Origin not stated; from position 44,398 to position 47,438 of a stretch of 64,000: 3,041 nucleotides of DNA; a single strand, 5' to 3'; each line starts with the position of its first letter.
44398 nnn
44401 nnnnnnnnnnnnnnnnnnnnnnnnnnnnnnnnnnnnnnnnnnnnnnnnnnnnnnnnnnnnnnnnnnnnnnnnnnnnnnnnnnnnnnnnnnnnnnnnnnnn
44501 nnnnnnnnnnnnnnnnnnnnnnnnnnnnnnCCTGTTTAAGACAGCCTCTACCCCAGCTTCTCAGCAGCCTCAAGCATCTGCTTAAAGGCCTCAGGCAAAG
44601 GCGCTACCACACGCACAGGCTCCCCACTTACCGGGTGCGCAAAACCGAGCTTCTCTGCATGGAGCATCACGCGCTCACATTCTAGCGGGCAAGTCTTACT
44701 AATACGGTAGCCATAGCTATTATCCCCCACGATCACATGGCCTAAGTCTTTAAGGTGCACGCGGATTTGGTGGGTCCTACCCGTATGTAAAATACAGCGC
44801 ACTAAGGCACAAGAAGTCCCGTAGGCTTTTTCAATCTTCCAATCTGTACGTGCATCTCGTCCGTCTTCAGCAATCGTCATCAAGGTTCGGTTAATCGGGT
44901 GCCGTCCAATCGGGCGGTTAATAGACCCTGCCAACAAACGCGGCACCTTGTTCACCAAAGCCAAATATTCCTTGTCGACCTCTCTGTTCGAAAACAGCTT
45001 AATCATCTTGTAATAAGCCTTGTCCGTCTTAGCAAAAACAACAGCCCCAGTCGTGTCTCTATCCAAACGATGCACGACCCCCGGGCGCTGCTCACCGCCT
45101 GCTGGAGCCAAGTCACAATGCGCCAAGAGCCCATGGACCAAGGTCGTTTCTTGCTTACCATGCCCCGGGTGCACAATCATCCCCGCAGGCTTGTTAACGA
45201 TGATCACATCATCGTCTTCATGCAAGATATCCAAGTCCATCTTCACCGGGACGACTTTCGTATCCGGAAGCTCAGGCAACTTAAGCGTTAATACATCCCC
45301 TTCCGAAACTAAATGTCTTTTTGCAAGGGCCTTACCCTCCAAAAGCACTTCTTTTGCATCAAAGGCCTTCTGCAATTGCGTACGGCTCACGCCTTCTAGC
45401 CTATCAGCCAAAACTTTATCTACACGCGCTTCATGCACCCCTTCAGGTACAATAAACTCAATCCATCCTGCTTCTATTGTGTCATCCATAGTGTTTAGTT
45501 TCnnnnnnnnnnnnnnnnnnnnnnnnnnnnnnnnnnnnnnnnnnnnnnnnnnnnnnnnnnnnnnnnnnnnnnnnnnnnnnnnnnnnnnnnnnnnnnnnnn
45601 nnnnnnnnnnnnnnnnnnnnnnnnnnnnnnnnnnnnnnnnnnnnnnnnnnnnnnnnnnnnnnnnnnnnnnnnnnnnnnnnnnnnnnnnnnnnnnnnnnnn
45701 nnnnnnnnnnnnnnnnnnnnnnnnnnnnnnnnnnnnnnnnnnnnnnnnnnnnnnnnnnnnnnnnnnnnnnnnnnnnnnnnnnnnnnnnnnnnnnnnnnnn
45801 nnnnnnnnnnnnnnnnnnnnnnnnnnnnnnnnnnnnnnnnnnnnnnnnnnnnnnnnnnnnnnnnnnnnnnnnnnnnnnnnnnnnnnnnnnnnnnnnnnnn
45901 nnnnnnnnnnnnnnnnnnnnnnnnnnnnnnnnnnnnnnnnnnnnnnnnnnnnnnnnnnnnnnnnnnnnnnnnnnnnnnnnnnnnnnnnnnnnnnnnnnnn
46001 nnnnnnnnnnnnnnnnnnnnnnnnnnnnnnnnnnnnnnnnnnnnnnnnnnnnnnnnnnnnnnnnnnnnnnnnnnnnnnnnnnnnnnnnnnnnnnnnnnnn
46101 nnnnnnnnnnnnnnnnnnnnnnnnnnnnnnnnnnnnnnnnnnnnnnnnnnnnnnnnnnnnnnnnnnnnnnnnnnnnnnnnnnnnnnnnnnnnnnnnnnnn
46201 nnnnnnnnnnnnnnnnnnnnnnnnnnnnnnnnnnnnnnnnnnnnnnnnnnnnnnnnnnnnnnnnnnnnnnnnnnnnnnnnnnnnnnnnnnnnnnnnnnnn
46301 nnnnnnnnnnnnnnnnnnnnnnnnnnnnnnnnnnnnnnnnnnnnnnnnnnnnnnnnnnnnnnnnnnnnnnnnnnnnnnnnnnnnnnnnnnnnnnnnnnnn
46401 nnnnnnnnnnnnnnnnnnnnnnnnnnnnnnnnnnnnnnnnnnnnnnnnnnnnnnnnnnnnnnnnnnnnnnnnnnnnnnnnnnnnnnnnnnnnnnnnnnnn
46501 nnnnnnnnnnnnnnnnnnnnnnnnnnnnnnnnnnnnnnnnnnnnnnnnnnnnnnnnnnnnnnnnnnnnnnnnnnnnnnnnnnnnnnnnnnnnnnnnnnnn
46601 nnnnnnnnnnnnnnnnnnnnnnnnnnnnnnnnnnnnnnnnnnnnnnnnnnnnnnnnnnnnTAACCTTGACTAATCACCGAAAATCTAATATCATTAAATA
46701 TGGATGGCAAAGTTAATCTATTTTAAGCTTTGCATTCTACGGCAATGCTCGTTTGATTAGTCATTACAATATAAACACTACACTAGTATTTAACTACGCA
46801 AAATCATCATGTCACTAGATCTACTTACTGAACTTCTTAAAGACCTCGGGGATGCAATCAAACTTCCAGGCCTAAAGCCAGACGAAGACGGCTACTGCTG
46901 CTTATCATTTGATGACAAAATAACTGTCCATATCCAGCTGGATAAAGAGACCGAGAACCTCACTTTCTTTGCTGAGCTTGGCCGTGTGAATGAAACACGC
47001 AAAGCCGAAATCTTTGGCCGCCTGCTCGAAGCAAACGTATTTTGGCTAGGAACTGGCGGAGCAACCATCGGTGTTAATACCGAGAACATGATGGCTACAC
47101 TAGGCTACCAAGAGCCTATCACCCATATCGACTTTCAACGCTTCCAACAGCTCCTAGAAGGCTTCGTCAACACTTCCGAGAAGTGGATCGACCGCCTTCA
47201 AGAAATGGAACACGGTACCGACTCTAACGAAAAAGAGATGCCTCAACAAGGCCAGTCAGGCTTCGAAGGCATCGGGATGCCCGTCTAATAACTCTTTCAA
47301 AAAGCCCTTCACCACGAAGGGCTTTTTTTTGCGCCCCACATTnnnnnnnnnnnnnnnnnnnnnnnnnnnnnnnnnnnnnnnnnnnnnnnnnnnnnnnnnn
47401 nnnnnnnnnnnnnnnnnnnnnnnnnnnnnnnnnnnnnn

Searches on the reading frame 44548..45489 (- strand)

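Call 22: search_protein_families(library=ncbifam, proteins=[window:44548-45489:-], max_evalue=0.01)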
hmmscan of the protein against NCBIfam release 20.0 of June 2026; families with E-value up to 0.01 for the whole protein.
window:44548-45489:- (313 aa): 7 families
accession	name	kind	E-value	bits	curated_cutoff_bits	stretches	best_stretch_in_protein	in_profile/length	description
TIGR00005.1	rluA_subfam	subfamily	2.3e-81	273.3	192.7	1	19-308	4-296/298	RluA family pseudouridine synthase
NF008385.0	PRK11180.1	equivalog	1.4e-59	202.1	351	1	15-308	12-311/325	23S rRNA pseudouridine(1911/1915/1917) synthase RluD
NF008249.0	PRK11025.1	equivalog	4.7e-39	134.1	378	1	21-308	20-312/317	23S rRNA pseudouridine(955/2504/2580) synthase RluC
NF008321.0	PRK11112.1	equivalog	3.6e-32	111.7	328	2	219-308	141-233/257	tRNA pseudouridine(65) synthase TruC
NF007543.0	PRK10158.1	equivalog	3.5e-27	95.5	286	1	82-297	10-216/219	bifunctional tRNA pseudouridine(32) synthase/23S rRNA pseudouridine(746) synthase RluA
TIGR01621.1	RluA-like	hypoth_equivalog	2.9e-25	88.8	222.3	1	86-297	2-195/217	TIGR01621 family pseudouridine synthase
TIGR00093.1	TIGR00093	subfamily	0.00025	20.8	109.3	1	99-244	1-126/161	pseudouridine synthase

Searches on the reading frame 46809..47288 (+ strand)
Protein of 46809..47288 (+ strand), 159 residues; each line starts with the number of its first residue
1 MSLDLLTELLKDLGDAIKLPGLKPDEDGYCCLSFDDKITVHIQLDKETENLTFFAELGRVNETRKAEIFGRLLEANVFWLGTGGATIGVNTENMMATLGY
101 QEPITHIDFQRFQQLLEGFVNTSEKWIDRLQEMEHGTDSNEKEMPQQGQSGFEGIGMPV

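Call 22: search_protein_families(library=ncbifam, proteins=[window:46809-47288:+], max_evalue=0.01)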
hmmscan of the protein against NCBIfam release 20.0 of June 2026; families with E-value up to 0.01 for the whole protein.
window:46809-47288:+ (159 aa): 1 family
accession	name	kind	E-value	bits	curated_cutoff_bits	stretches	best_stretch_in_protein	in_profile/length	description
NF011857.0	PRK15329.1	equivalog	5.8e-07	29.4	99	1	7-134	5-129/138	chaperone SicP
